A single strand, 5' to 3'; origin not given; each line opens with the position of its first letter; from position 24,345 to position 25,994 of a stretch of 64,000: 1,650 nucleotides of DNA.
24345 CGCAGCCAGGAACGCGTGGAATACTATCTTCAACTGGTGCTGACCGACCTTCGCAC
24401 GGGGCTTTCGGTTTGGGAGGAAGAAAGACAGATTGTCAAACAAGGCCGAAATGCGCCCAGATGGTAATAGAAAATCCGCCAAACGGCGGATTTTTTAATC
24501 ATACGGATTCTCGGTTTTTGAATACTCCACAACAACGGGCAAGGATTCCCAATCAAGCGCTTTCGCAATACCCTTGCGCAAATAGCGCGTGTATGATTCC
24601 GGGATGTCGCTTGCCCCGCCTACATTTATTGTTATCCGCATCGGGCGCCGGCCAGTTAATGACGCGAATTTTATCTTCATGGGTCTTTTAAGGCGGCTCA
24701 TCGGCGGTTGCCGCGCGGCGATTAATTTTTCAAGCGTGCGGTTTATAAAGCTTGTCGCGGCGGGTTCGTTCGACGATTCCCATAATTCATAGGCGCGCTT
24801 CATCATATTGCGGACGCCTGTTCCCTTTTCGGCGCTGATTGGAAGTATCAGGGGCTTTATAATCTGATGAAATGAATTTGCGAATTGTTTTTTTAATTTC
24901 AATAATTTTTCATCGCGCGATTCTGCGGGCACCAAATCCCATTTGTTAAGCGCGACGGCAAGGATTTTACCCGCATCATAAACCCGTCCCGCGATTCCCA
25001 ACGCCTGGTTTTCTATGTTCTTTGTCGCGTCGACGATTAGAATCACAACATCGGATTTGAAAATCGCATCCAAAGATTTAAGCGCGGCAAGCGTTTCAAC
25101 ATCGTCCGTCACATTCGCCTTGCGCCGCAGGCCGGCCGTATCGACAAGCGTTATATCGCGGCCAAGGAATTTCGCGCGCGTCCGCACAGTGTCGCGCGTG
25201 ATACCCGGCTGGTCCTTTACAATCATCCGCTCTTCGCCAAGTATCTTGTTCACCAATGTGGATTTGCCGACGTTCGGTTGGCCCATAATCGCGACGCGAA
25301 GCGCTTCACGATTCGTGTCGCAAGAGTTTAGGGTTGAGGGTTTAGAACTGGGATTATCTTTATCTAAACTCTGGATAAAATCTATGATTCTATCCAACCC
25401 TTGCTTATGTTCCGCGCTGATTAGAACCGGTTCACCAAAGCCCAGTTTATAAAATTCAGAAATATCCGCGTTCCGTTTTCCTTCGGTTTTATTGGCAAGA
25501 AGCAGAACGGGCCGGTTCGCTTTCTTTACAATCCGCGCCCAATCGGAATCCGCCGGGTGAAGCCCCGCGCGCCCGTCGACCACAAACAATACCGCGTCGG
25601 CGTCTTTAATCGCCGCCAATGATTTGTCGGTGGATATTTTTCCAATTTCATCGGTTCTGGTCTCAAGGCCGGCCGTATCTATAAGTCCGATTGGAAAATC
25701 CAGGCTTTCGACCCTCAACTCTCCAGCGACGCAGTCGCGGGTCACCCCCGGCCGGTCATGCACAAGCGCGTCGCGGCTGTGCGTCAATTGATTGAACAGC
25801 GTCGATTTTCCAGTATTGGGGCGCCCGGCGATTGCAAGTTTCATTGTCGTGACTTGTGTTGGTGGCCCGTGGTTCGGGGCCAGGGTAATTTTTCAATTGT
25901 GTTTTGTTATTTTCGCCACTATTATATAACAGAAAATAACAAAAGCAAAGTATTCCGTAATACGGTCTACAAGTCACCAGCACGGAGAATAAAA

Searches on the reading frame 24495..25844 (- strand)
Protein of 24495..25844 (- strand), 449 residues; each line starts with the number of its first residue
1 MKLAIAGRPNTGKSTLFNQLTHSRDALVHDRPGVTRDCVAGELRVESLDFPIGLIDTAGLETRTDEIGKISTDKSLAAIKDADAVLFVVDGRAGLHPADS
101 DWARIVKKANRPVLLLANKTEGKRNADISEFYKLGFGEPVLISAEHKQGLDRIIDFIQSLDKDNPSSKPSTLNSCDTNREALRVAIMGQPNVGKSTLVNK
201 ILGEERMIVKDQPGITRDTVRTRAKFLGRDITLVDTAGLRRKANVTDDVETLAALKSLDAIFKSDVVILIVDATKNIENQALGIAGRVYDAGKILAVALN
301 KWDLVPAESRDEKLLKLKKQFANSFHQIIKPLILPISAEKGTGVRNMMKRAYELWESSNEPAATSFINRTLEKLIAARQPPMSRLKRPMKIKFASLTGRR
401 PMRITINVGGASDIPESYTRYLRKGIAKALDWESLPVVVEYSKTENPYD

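Call 25: search_protein_families(library=pfam, proteins=[window:24495-25844:-], max_evalue=0.001)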
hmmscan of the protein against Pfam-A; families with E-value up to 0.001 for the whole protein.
window:24495-25844:- (449 aa): 17 families
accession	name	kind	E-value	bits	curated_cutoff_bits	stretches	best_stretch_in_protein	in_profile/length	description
PF01926.29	MMR_HSR1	-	1.6e-49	167.1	21.9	2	3-119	2-113/113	50S ribosome-binding GTPase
PF02421.24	FeoB_N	-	6.6e-24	84.6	27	2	183-349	2-154/156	Ferrous iron transport protein B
PF00009.33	GTP_EFTU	-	1.2e-17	64.6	26.5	1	182-353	4-184/188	Elongation factor Tu GTP binding domain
PF14714.11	KH_dom-like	-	2.4e-13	50.6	27.3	1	364-440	4-79/81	KH-domain-like of EngA bacterial GTPase enzymes, C-terminal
PF00350.29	Dynamin_N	-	5.6e-11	43.2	27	0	184-217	1-33/168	Dynamin family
PF04548.22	AIG1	-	3.9e-08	33.3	27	1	183-274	2-94/212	AIG1 family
PF03193.22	RsgA_GTPase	-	9.1e-08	32.6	30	1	183-240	108-169/174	RsgA GTPase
PF00071.28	Ras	-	1.1e-06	28.8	21.6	0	2-128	1-122/162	Ras family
PF03266.21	NTPase_1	-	5.6e-06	26.7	23.9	0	183-236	1-54/168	NTPase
PF03308.22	MeaB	-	2.1e-05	24.1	23.1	0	178-201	30-53/273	Methylmalonyl Co-A mutase-associated GTPase MeaB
PF08477.19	Roc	-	2.9e-05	24.7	27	0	183-242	1-69/119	Ras of Complex, Roc, domain of DAPkinase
PF13238.12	AAA_18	-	5.9e-05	24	29.4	0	4-93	2-81/128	AAA domain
PF00448.28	SRP54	-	7.4e-05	22.9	22.7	0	222-303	77-151/196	SRP54-type protein, GTPase domain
PF00005.33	ABC_tran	-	8.5e-05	23.6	25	0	183-211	13-38/137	ABC transporter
PF13479.12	AAA_24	-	0.0002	21.7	27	0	181-207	2-25/195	AAA domain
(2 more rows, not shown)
